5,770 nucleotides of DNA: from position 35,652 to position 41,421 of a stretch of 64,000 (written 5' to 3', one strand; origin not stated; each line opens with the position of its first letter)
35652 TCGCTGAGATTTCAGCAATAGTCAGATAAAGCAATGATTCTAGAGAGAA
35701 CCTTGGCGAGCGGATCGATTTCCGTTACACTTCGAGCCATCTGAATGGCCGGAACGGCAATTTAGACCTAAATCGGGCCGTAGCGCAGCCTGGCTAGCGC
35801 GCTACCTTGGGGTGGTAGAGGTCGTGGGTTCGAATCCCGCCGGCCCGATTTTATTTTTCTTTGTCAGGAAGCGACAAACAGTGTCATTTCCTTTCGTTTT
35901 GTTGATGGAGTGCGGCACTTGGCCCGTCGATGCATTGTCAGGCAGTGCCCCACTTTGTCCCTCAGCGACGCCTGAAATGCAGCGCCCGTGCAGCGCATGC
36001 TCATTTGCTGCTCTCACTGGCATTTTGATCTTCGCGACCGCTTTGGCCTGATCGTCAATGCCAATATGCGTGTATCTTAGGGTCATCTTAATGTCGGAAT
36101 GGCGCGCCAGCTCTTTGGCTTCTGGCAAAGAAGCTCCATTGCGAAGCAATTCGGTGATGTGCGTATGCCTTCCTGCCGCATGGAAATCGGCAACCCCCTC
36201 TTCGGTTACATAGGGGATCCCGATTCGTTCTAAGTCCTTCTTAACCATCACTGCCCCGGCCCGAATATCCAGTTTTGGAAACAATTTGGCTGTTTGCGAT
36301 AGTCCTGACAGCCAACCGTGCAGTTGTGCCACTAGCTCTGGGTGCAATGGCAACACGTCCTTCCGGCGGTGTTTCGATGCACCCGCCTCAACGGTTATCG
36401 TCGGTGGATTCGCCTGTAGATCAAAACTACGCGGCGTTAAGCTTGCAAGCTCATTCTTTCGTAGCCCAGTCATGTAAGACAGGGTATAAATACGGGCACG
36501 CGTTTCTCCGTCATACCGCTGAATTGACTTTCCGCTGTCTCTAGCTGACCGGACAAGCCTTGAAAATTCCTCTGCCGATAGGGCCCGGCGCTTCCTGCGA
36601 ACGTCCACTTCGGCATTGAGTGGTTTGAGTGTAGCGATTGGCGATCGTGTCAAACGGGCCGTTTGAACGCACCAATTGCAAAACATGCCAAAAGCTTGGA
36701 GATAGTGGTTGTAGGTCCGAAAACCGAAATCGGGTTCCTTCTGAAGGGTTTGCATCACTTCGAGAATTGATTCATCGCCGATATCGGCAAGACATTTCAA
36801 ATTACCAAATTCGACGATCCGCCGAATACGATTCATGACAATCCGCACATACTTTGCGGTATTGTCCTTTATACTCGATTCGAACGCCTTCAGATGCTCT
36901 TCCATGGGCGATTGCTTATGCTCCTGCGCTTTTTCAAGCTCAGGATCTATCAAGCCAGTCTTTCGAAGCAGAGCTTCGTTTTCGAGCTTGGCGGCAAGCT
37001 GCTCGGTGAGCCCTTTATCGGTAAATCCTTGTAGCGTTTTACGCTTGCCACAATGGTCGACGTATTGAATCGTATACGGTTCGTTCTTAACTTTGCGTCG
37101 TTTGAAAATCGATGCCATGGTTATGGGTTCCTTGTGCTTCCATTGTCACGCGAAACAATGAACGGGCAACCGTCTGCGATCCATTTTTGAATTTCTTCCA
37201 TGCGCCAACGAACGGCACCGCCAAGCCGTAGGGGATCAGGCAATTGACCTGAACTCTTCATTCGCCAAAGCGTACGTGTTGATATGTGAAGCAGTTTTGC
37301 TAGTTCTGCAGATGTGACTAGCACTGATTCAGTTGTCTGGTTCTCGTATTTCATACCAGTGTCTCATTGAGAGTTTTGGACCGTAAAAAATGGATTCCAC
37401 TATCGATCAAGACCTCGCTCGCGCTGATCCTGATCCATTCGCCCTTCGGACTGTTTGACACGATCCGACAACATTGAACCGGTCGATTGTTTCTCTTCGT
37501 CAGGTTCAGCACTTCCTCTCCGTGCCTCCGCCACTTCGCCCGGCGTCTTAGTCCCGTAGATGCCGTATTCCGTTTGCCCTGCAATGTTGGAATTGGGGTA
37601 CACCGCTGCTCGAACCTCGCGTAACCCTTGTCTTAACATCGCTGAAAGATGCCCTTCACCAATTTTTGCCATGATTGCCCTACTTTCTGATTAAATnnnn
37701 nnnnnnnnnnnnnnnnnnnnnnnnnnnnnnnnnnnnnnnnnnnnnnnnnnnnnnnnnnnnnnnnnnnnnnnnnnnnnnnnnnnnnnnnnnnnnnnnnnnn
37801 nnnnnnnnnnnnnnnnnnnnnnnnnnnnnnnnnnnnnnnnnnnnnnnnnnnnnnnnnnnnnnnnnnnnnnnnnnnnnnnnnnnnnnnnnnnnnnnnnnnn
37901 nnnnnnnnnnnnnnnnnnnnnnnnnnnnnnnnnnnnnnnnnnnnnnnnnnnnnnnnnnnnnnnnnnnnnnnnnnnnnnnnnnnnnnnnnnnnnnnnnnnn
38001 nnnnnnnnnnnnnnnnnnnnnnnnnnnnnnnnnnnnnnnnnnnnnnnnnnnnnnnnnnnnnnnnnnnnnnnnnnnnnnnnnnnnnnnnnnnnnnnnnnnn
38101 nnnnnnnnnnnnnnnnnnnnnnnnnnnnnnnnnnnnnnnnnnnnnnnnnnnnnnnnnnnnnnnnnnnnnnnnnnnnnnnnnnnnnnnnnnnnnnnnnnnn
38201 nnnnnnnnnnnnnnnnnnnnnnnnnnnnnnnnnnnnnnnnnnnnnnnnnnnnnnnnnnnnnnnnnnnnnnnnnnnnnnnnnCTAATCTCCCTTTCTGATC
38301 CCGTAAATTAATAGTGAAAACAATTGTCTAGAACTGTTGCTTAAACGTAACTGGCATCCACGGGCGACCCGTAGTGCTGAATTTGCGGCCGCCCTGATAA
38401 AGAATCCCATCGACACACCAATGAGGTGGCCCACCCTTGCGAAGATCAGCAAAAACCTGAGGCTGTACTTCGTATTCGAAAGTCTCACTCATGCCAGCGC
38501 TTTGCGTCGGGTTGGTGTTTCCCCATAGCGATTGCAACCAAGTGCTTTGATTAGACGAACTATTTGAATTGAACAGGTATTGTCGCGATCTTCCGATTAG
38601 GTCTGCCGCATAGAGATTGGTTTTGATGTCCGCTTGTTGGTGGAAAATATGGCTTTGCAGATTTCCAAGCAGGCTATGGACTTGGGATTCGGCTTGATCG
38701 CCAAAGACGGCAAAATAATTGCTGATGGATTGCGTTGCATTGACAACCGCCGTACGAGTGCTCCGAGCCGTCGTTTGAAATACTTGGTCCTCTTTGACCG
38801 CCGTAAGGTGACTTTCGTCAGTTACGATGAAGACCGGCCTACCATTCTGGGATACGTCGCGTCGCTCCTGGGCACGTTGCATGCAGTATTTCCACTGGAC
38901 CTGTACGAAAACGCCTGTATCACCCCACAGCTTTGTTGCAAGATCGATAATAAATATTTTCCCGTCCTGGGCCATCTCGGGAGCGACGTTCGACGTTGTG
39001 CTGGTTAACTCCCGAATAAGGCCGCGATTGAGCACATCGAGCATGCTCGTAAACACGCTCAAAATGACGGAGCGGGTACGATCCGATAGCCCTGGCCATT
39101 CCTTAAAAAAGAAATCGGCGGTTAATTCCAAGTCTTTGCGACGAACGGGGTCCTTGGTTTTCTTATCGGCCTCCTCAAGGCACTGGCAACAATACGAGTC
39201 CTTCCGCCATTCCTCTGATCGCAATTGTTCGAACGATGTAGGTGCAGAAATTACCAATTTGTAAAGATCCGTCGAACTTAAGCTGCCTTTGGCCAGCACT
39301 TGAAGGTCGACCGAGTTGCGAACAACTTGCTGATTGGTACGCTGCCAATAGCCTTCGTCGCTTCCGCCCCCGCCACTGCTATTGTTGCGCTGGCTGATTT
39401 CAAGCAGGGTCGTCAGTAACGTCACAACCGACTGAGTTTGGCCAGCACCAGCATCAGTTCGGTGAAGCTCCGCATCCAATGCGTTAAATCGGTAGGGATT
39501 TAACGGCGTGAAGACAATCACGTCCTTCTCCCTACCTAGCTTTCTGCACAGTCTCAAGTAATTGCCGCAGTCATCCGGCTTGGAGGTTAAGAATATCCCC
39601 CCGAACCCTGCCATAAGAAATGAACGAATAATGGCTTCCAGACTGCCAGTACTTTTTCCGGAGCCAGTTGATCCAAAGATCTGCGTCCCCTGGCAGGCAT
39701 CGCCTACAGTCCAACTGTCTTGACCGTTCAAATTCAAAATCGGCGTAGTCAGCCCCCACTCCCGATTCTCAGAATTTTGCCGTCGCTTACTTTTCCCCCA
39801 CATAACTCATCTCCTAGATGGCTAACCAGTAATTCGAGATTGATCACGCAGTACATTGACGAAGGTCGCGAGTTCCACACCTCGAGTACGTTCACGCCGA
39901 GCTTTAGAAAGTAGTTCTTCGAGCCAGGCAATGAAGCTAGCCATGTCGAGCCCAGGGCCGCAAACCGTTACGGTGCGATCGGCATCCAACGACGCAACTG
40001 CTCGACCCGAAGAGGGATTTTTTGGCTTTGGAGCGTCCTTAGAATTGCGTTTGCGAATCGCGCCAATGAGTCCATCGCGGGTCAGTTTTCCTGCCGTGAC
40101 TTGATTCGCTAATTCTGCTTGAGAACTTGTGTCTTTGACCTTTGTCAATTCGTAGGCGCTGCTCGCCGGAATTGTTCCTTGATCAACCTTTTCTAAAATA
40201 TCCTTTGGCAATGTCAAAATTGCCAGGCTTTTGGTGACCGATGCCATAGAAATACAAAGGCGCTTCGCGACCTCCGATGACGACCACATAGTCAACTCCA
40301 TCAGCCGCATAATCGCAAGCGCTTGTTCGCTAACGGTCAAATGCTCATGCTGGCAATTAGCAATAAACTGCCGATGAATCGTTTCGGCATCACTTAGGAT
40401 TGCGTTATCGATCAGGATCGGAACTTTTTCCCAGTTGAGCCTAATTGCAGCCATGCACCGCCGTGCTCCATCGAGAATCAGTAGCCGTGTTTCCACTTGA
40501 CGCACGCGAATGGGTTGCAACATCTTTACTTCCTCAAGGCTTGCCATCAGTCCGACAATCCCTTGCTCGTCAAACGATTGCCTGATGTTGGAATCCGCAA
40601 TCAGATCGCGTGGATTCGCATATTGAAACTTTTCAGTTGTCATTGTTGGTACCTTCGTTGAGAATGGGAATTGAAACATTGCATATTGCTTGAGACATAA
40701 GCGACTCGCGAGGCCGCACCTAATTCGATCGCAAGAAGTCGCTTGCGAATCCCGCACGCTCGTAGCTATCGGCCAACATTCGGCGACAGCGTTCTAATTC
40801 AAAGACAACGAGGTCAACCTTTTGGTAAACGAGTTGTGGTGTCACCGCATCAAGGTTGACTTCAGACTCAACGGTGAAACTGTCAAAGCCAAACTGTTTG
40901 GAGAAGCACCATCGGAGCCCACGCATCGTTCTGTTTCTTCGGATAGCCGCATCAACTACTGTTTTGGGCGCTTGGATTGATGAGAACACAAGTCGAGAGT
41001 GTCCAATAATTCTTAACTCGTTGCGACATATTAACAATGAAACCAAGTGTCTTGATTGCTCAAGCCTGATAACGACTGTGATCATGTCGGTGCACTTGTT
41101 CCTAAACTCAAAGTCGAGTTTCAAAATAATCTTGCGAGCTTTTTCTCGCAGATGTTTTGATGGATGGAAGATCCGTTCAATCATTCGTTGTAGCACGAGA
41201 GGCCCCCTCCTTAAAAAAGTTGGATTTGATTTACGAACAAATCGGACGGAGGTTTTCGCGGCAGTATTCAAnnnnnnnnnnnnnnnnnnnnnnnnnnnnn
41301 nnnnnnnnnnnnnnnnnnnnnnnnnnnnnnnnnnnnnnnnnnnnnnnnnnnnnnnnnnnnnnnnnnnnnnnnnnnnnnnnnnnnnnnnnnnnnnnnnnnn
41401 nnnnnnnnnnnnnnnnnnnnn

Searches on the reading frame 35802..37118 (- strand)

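Call 14: search_protein_families(library=pfam, proteins=[window:35802-37118:-], max_evalue=0.001)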
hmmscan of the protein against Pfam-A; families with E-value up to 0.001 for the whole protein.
window:35802-37118:- (438 aa): 1 family
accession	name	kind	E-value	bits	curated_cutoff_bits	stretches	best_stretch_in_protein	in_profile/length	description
PF00589.27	Phage_integrase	-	4.9e-14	52.9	27.1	1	205-352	22-168/172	Phage integrase family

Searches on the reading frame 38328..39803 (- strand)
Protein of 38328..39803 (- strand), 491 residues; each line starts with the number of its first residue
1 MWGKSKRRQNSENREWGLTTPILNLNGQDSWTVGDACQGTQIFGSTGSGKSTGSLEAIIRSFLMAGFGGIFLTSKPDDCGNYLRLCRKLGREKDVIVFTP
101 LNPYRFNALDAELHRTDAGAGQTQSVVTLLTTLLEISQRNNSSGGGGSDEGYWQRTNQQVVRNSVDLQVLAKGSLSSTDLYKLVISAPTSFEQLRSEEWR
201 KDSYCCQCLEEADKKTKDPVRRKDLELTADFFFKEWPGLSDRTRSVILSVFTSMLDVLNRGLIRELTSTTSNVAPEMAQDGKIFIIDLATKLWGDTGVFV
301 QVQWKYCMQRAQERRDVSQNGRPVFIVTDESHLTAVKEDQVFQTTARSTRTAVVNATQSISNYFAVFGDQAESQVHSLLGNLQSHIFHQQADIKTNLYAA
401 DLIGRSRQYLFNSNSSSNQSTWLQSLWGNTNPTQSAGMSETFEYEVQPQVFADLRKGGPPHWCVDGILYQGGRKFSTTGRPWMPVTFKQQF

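Call 14: search_protein_families(library=pfam, proteins=[window:38328-39803:-], max_evalue=0.001)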
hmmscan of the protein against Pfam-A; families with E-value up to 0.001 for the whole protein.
window:38328-39803:- (491 aa): 2 families
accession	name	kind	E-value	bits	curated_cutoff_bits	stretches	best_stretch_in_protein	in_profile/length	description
PF12696.13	TraG-D_C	-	9.9e-06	25.9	22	1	324-427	2-98/126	TraM recognition site of TraD and TraG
PF10412.15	TrwB_AAD_bind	-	1e-05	25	20.5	1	316-414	240-334/387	Type IV secretion-system coupling protein DNA-binding domain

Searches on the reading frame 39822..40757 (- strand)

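Call 5: search_protein_families(library=pfam, proteins=[window:39822-40757:-], max_evalue=10)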
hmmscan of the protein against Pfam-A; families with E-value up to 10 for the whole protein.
window:39822-40757:- (311 aa): 3 families
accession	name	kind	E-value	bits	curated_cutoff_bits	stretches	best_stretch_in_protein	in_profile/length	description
PF17762.8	HTH_ParB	-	4.7e-13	49.6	22.6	1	139-226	2-89/102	ParB HTH domain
PF02195.25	ParB_N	-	9.7e-10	38.8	26.3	1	58-136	18-95/95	ParB N-terminal domain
PF23433.1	DUF7119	-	0.2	12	30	1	129-226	16-115/141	Family of unknown function (DUF7119)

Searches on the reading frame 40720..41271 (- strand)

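Call 5: search_protein_families(library=pfam, proteins=[window:40720-41271:-], max_evalue=10)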
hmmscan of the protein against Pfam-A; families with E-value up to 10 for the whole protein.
window:40720-41271:- (183 aa): 1 family
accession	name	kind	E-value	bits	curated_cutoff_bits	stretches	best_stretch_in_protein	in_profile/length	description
PF23593.1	HEAT_ATR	-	0.016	15.5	27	1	26-73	21-68/99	Serine/threonine-protein kinase ATR-like, HEAT repeats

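Call 22: search_protein_families(library=phrogs, proteins=[window:40720-41271:-], max_evalue=0.01)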
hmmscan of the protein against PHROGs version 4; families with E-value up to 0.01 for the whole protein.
window:40720-41271:- (183 aa): 0 families
